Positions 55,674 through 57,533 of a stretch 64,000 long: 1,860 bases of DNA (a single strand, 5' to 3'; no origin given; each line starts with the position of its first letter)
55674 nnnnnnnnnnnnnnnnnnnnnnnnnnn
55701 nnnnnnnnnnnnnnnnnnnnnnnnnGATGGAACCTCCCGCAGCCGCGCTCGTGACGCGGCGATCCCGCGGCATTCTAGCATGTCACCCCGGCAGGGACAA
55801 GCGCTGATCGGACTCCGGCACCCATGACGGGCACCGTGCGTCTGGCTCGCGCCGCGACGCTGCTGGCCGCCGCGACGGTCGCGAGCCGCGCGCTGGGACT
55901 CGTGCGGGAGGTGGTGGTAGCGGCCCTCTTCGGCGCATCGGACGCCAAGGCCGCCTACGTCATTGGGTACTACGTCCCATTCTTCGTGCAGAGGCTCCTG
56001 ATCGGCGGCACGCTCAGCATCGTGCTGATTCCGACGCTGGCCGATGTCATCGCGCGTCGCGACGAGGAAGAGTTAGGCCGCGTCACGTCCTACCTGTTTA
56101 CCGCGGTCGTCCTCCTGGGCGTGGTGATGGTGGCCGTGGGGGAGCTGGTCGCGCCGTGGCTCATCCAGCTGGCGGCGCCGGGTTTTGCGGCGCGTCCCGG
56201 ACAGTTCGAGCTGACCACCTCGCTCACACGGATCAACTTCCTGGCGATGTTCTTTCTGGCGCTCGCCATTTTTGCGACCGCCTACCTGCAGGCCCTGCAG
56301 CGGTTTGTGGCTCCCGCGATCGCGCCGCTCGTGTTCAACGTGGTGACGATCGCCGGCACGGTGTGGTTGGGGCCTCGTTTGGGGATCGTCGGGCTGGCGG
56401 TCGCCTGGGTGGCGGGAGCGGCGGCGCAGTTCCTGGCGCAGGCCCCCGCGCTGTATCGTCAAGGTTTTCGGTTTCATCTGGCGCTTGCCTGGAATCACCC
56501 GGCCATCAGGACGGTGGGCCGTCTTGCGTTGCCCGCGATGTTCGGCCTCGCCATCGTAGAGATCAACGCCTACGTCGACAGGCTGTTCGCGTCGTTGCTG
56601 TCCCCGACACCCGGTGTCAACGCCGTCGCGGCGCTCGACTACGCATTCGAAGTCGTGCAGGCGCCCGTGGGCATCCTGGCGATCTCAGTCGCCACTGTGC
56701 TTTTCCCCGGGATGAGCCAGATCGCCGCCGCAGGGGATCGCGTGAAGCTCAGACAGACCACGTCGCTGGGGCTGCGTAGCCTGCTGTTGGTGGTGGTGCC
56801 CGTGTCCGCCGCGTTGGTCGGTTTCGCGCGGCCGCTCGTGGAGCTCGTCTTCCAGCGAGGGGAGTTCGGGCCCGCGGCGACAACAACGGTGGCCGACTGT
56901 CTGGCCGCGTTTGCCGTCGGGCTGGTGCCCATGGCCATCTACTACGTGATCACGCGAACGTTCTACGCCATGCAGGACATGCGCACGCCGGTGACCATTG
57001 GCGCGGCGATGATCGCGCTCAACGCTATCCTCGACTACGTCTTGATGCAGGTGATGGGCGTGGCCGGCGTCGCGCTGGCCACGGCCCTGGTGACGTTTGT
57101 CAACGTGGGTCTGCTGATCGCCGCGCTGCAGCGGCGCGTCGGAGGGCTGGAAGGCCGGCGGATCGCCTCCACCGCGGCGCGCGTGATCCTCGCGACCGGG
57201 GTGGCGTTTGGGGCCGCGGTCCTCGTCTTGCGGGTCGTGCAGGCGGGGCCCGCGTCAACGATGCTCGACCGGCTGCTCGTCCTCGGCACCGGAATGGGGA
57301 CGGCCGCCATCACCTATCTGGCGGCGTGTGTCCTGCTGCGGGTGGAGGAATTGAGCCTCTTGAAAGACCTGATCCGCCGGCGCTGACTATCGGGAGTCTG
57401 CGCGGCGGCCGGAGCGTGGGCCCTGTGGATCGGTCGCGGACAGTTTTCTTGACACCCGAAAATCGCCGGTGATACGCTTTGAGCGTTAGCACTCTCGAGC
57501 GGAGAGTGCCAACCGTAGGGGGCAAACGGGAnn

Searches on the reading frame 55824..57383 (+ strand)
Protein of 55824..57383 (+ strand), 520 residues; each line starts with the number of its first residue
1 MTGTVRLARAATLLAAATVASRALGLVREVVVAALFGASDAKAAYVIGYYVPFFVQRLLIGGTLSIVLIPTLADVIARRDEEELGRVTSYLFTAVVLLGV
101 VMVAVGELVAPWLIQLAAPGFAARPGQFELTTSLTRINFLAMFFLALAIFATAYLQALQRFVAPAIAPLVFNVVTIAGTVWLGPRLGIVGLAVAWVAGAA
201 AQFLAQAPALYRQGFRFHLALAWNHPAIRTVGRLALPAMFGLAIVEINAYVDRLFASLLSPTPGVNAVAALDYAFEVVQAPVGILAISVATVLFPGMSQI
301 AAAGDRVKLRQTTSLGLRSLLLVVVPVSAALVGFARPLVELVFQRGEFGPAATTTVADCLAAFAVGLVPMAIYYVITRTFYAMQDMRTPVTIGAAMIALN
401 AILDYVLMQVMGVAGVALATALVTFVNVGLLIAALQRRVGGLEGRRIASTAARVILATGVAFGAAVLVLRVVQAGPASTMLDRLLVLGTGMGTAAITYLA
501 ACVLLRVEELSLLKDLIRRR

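Call 48: search_protein_families(library=ncbifam, proteins=[P0127, P0122], max_evalue=0.001)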
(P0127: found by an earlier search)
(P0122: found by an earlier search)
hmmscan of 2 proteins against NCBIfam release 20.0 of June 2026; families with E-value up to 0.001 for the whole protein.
P0127 (133 aa): 1 family
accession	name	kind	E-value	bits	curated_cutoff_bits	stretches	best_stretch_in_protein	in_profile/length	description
TIGR00331.1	hrcA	equivalog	1.8e-22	80.4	197.2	1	23-128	230-337/338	heat-inducible transcriptional repressor HrcA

P0122 (343 aa): 2 families
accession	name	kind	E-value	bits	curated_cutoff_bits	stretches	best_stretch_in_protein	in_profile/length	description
TIGR00331.1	hrcA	equivalog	3.6e-82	276.7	197.2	1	5-338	1-337/338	heat-inducible transcriptional repressor HrcA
NF003033.0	PRK03911.1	equivalog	1.7e-12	47.5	248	1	6-92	5-92/264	HrcA family transcriptional regulator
